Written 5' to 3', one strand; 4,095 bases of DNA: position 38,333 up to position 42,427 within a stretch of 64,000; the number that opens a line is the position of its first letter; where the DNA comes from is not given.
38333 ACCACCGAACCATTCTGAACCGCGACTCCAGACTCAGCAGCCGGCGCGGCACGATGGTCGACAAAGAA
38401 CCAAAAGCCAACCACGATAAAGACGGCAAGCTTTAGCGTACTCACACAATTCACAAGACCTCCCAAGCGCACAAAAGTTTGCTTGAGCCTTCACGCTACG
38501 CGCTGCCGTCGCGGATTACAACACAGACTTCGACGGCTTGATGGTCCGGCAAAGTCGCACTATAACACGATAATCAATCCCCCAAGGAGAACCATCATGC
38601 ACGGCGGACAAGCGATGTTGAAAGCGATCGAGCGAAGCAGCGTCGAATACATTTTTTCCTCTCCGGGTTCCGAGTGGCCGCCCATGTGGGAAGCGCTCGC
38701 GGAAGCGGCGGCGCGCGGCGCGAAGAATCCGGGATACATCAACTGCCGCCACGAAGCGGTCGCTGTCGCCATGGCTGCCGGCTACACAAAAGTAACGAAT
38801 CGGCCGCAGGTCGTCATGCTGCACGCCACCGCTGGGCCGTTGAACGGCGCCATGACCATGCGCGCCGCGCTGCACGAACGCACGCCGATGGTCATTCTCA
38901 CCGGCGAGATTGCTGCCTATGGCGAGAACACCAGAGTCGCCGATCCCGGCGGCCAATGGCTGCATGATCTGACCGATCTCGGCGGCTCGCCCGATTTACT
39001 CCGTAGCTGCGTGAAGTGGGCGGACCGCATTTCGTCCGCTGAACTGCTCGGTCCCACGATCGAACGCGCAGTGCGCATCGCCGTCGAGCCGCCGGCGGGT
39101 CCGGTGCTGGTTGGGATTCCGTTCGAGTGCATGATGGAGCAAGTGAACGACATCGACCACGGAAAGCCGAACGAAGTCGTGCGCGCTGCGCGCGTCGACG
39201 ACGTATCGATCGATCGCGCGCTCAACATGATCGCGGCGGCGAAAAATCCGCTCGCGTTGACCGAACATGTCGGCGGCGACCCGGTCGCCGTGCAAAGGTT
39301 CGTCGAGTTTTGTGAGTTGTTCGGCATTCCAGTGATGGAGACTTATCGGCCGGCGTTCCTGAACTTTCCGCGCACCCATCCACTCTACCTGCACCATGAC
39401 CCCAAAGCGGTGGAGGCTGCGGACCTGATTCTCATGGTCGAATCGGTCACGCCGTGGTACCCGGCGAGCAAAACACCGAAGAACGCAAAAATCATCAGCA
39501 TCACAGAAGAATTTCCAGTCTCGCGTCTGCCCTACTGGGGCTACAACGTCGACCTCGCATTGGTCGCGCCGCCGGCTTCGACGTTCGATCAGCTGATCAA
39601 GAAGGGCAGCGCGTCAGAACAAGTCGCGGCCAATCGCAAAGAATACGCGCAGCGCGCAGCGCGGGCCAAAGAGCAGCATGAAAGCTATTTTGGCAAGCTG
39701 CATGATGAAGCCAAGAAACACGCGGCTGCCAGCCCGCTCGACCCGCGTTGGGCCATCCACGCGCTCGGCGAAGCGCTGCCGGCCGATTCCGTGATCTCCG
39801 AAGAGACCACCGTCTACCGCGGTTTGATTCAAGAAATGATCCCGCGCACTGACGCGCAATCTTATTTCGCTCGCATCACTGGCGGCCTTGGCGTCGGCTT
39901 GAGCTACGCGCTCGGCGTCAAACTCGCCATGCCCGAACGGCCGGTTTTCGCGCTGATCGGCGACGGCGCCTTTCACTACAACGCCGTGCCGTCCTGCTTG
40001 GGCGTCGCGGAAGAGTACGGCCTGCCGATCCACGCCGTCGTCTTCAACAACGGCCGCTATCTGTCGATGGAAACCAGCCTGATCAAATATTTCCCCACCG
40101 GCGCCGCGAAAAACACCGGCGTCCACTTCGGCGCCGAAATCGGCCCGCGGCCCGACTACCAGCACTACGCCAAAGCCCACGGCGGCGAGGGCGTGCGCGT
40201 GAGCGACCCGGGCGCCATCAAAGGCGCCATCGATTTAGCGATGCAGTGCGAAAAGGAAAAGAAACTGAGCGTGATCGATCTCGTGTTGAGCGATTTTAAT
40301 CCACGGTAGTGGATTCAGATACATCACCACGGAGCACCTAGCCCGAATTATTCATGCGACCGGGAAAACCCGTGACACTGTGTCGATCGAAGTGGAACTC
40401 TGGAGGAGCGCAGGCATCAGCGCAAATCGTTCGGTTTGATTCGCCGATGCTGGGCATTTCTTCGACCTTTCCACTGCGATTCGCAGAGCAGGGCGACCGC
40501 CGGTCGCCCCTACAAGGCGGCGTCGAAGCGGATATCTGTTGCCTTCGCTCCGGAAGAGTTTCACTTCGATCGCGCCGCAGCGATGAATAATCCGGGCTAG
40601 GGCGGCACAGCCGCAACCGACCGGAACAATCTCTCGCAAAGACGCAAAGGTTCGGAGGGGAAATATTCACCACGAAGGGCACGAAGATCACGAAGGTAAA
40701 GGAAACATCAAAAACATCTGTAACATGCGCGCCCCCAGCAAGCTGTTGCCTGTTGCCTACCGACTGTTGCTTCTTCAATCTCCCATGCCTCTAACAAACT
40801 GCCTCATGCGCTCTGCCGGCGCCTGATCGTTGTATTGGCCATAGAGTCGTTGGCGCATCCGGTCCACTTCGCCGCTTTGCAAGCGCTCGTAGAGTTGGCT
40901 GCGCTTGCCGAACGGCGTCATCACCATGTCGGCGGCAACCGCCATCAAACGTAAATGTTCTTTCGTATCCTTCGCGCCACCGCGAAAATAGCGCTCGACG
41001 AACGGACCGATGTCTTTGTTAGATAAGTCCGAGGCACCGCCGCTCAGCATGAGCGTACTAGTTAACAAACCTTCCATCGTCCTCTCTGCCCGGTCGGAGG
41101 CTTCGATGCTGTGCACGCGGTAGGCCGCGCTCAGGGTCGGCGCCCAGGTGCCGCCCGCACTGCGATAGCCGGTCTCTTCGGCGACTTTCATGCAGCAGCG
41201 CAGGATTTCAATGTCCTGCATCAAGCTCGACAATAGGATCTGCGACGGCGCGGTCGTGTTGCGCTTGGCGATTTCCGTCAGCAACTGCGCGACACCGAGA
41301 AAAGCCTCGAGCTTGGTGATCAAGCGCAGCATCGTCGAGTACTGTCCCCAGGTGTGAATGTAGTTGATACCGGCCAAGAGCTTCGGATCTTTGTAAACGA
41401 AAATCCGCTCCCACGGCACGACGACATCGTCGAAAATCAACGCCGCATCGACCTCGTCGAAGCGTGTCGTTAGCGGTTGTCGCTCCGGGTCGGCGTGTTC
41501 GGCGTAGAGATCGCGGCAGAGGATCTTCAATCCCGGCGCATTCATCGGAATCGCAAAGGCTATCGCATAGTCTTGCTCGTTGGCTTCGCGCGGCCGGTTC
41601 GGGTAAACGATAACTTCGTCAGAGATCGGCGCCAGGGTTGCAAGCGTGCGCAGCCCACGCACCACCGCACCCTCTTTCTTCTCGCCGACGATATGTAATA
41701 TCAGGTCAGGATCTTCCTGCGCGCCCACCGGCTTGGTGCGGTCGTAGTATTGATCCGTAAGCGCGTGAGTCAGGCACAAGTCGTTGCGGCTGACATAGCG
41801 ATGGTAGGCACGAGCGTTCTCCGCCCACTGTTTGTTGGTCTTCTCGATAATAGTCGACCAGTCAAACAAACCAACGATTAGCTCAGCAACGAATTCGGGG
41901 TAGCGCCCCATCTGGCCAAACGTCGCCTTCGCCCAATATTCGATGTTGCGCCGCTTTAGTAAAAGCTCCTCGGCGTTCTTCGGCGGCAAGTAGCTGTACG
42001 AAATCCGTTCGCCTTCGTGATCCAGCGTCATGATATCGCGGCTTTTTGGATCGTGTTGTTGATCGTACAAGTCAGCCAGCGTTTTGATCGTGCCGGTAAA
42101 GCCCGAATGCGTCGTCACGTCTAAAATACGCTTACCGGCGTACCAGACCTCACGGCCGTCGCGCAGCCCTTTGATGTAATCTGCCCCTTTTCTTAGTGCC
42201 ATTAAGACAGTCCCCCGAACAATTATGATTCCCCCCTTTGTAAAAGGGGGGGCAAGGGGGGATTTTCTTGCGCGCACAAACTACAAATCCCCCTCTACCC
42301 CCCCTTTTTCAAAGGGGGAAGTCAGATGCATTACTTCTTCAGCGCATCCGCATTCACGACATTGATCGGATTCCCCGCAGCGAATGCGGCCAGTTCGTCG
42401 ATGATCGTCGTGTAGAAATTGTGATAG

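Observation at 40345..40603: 258-bp structured repeat present twice, with a shorter third relative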

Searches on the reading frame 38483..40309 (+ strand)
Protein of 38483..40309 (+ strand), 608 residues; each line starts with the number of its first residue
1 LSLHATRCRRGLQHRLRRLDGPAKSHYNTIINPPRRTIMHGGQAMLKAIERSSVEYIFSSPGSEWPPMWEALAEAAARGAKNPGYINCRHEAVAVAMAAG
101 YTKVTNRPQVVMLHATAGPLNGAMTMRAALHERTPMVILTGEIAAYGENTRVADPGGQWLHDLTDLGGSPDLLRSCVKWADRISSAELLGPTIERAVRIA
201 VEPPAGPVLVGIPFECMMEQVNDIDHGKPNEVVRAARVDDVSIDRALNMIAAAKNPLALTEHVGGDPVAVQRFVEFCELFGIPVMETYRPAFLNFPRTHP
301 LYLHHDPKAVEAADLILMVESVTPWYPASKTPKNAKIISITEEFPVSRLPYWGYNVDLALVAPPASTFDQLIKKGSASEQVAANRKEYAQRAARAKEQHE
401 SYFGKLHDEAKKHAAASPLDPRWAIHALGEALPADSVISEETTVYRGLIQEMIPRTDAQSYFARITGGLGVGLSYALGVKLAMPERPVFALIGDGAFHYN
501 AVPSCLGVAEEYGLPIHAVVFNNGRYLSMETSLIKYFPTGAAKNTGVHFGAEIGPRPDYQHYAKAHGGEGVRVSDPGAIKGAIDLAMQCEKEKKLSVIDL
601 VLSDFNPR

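Call 9: search_protein_families(library=pfam, proteins=[window:38483-40309:+])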
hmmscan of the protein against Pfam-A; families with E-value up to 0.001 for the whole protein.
window:38483-40309:+ (608 aa): 3 families
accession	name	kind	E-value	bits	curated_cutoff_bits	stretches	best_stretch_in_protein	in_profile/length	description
PF02776.23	TPP_enzyme_N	-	1.1e-23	83.7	26.8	1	39-149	1-106/119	Thiamine pyrophosphate enzyme, N-terminal TPP binding domain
PF02775.26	TPP_enzyme_C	-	2.7e-21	76.4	21.9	1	453-599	13-150/151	Thiamine pyrophosphate enzyme, C-terminal TPP binding domain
PF00205.28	TPP_enzyme_M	-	6.5e-10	39.3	30.4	1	243-343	1-112/137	Thiamine pyrophosphate enzyme, central domain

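Call 44: find_encoding_contigs(protein=window:38597-40309:+, flank=2500, max_places=10)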
Protein window:38597-40309:+ (570 aa): 1 contig read that carries it; 1 place shown.
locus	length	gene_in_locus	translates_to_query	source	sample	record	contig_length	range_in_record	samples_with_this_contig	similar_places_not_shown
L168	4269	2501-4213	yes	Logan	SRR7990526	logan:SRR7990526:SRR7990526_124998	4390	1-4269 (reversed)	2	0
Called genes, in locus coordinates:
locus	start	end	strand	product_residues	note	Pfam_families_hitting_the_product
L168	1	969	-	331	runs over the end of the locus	PF01547:SBP_bac_1 (weak), PF13531:SBP_bac_11, PF13416:SBP_bac_8, PF13343:SBP_bac_6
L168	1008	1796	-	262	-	PF00561:Abhydrolase_1, PF12697:Abhydrolase_6, PF12146:Hydrolase_4, PF03096:Ndr (weak)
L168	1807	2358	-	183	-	PF00254:FKBP_C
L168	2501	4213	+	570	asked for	PF02776:TPP_enzyme_N, PF00205:TPP_enzyme_M, PF02775:TPP_enzyme_C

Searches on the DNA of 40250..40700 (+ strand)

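Call 7: search_rna_families(source=window, start=40250, end=40700, threshold=evalue, max_evalue=10, show_alignments=3)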
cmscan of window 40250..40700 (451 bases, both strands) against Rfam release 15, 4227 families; matches with E-value up to 10: 1.
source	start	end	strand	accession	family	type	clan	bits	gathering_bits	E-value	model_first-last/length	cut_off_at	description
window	40457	40530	-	RF01535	TB10Cs5H2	Gene; snRNA; snoRNA; HACA-box;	-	12.7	40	8.4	1-78/78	no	Trypanosomatid snoRNA TB10Cs5H2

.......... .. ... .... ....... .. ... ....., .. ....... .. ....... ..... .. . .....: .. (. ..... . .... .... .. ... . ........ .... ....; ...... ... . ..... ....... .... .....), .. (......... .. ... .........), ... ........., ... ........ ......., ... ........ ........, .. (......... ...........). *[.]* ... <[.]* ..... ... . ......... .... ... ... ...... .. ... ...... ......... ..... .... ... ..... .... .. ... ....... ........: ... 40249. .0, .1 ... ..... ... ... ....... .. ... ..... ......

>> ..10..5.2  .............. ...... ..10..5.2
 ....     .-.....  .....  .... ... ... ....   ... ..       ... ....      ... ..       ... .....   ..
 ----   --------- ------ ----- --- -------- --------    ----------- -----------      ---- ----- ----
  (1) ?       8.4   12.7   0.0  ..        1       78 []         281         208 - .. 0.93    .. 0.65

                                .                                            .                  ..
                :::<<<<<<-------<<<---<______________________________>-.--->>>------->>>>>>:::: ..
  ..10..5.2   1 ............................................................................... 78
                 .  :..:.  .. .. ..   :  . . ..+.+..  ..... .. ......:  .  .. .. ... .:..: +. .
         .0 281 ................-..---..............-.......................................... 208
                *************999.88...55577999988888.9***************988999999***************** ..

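Call 63: search_dna_similar(query=window:40337-40601:+, collection=plasmids, mode=distant, max_evalue=0.001, max_rows=10)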
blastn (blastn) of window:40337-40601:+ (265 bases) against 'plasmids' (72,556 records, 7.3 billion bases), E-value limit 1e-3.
No match.

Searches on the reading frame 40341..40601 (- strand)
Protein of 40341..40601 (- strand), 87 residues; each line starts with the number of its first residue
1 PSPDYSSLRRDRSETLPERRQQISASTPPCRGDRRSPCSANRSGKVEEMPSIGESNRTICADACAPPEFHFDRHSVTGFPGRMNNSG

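Call 41: find_homologous_proteins(query=window:40341-40601:-, max_evalue=0.001)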
Query window:40341-40601:-: 2 candidates shared short words with the query, none scored E <= 0.001.

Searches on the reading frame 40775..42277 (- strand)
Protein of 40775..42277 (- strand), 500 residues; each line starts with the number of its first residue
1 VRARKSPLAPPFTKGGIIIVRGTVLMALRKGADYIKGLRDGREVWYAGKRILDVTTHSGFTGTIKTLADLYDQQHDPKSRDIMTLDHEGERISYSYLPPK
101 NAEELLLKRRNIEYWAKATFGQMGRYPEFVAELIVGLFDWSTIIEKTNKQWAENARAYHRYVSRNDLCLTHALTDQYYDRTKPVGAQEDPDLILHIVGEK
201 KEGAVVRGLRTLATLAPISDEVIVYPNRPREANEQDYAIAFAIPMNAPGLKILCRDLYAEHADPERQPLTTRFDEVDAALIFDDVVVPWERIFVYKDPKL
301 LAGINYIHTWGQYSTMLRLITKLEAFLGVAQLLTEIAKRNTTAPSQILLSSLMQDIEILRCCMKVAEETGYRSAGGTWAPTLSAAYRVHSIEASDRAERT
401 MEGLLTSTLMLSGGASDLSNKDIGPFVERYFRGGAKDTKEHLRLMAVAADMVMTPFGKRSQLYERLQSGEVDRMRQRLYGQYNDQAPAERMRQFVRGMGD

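Call 9: search_protein_families(library=pfam, proteins=[window:40775-42277:-])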
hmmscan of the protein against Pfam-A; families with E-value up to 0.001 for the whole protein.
window:40775-42277:- (500 aa): 2 families
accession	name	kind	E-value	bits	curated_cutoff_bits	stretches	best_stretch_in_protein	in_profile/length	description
PF11794.13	HpaB_N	-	8.7e-86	288.3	35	1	31-294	2-270/270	4-hydroxyphenylacetate 3-hydroxylase N terminal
PF03241.18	HpaB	-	1.5e-27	96.5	25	1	308-495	11-201/202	4-hydroxyphenylacetate 3-hydroxylase C terminal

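Call 29: find_encoding_contigs(protein=window:40775-42277:-, flank=1500, max_places=10)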
Protein window:40775-42277:- (500 aa): no gene with exactly this product is on record in the collection.

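Call 45: find_encoding_contigs(protein=window:40775-42202:-, flank=2500, max_places=10)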
Protein window:40775-42202:- (475 aa): 4 contigs read that carry it; 3 places shown.
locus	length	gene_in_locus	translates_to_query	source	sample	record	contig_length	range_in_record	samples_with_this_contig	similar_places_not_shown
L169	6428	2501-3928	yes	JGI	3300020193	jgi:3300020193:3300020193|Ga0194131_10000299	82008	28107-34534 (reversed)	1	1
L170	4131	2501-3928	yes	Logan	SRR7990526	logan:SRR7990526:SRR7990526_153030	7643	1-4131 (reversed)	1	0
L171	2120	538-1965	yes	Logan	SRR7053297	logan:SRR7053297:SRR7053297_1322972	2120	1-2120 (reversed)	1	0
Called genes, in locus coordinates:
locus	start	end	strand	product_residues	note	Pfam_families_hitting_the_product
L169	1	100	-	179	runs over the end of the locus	PF02627:CMD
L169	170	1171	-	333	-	PF13379:NMT1_2 (faint), PF09084:NMT1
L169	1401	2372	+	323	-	PF00389:2-Hacid_dh, PF02826:2-Hacid_dh_C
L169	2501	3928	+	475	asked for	PF11794:HpaB_N, PF03241:HpaB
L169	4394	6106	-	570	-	PF02776:TPP_enzyme_N, PF00205:TPP_enzyme_M, PF02775:TPP_enzyme_C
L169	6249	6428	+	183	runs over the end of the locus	PF00254:FKBP_C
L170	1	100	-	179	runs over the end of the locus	PF02627:CMD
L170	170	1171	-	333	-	PF13379:NMT1_2 (faint), PF09084:NMT1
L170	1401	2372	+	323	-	PF00389:2-Hacid_dh, PF02826:2-Hacid_dh_C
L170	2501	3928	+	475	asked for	PF11794:HpaB_N, PF03241:HpaB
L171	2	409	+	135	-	?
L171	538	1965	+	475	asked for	PF11794:HpaB_N, PF03241:HpaB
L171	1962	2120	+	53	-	?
